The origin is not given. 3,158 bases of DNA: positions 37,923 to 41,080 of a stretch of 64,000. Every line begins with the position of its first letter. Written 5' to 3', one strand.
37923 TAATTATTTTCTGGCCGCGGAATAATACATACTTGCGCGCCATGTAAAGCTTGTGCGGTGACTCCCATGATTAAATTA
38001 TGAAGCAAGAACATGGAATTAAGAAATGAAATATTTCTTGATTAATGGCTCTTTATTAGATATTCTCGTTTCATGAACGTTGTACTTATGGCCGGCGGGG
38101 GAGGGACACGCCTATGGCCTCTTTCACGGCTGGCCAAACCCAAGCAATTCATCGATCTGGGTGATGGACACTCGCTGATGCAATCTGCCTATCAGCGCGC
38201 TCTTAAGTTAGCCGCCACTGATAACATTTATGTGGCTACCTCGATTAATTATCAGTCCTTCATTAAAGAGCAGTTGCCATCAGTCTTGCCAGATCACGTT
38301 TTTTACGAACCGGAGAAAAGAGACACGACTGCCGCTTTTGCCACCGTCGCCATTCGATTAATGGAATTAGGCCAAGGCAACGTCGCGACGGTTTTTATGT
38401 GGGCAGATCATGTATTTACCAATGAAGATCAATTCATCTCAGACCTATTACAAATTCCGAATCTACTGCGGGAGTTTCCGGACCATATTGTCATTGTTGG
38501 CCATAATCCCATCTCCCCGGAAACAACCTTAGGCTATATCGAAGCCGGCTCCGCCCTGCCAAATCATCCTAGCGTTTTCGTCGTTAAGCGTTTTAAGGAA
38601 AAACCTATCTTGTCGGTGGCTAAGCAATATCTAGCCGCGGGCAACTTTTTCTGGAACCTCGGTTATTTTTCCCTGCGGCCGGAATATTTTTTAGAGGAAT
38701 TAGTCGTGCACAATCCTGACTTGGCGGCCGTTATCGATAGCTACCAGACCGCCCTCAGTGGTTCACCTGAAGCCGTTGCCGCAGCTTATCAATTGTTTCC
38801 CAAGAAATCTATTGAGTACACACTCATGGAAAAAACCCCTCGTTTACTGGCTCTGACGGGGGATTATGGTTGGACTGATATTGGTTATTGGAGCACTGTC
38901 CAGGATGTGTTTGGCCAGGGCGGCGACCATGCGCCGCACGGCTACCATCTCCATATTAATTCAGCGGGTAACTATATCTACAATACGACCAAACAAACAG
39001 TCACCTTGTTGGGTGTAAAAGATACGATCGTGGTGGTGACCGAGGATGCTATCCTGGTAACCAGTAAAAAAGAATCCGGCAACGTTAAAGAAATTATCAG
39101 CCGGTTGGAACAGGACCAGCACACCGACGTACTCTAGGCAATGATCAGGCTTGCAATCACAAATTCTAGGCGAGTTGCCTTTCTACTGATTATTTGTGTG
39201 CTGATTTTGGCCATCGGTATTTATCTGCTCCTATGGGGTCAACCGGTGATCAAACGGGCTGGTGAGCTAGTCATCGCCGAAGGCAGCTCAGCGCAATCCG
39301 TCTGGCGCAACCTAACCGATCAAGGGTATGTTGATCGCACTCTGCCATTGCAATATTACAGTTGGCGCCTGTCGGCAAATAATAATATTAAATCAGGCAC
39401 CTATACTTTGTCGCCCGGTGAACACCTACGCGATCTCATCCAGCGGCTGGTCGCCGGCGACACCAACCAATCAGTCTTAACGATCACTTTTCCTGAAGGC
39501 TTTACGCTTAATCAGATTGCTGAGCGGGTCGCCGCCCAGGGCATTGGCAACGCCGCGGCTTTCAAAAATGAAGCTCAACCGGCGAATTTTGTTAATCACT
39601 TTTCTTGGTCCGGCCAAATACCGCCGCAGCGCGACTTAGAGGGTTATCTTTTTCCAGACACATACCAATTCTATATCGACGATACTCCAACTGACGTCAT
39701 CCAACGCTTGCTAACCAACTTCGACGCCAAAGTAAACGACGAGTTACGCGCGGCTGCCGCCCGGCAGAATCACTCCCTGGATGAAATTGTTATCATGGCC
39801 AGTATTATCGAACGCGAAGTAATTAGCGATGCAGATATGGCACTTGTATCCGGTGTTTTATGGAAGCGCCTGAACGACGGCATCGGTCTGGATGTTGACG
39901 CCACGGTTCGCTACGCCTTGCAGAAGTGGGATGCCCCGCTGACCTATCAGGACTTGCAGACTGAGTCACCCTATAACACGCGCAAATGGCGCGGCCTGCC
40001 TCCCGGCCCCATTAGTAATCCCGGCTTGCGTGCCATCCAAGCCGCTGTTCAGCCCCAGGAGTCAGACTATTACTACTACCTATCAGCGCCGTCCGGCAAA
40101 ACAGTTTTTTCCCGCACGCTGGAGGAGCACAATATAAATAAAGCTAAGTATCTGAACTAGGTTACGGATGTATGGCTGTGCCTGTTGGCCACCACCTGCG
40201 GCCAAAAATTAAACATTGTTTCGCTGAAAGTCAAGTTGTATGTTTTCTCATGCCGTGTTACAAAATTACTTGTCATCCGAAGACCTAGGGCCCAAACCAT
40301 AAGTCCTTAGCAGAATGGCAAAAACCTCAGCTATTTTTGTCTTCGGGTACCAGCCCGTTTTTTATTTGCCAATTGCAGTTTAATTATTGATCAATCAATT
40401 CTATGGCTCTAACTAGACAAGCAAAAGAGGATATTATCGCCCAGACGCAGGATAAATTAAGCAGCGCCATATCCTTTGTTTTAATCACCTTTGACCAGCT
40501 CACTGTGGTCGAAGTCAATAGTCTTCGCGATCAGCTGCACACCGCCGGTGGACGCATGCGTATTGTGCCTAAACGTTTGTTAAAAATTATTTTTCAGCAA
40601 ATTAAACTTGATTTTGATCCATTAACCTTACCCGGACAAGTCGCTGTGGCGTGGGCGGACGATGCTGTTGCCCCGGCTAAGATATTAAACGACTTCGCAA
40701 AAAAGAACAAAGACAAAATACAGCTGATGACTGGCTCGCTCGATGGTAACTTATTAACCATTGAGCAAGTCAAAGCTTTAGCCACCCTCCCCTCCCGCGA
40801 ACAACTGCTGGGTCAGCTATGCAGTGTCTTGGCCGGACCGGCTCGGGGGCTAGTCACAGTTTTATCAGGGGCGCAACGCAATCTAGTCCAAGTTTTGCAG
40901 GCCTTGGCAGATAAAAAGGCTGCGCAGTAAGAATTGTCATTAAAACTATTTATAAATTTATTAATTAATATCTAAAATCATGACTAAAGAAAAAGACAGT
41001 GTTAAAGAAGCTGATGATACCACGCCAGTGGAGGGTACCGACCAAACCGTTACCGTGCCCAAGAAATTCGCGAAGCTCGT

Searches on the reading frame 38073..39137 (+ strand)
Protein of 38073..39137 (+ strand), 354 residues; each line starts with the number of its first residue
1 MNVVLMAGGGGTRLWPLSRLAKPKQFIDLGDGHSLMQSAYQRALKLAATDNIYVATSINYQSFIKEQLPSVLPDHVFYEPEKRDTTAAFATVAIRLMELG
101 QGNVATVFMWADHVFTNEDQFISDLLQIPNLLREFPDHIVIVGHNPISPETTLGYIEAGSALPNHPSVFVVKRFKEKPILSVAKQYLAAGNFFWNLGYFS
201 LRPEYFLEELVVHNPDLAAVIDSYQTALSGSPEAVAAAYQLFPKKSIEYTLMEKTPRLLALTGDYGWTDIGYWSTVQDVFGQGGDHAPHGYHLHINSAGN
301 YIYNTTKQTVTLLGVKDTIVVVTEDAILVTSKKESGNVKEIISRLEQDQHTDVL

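Call 15: search_protein_families(library=pfam, proteins=[window:38073-39137:+])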
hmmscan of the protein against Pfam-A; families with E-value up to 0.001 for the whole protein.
window:38073-39137:+ (354 aa): 2 families
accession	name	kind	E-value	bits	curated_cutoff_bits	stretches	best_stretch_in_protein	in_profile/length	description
PF00483.29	NTP_transferase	-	1.5e-26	93.9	21.2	1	4-278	3-237/245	Nucleotidyl transferase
PF22640.1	ManC_GMP_beta-helix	-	2.1e-10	40.8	27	1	292-345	3-55/55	MannoseP isomerase/GMP-like beta-helix domain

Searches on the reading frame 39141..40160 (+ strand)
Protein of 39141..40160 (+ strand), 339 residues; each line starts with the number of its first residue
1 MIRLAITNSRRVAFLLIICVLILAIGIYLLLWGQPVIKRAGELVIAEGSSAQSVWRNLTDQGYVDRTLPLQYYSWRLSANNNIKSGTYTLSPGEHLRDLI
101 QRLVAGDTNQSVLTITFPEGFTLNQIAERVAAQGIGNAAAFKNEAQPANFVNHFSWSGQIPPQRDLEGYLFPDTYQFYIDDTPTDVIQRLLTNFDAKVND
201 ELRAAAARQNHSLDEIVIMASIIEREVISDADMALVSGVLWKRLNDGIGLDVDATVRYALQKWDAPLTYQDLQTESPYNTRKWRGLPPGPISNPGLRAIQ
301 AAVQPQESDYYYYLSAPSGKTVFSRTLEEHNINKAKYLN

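Call 15: search_protein_families(library=pfam, proteins=[window:39141-40160:+])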
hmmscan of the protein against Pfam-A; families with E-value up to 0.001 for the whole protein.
window:39141-40160:+ (339 aa): 1 family
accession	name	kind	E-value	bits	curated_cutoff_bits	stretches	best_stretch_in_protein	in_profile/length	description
PF02618.21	YceG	-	6.9e-81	272.2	32.4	1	44-336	2-275/275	YceG-like family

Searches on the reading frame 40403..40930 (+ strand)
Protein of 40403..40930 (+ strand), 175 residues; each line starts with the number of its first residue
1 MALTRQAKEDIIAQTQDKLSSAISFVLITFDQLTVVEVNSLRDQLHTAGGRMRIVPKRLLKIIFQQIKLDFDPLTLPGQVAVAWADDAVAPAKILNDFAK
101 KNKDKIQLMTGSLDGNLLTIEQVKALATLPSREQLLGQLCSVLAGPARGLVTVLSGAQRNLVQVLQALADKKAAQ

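Call 15: search_protein_families(library=pfam, proteins=[window:40403-40930:+])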
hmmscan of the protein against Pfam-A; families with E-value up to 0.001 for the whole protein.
window:40403-40930:+ (175 aa): 1 family
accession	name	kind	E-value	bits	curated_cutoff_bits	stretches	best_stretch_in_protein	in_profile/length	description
PF00466.25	Ribosomal_L10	-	8.1e-15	55.2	22.8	1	4-100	2-100/100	Ribosomal protein L10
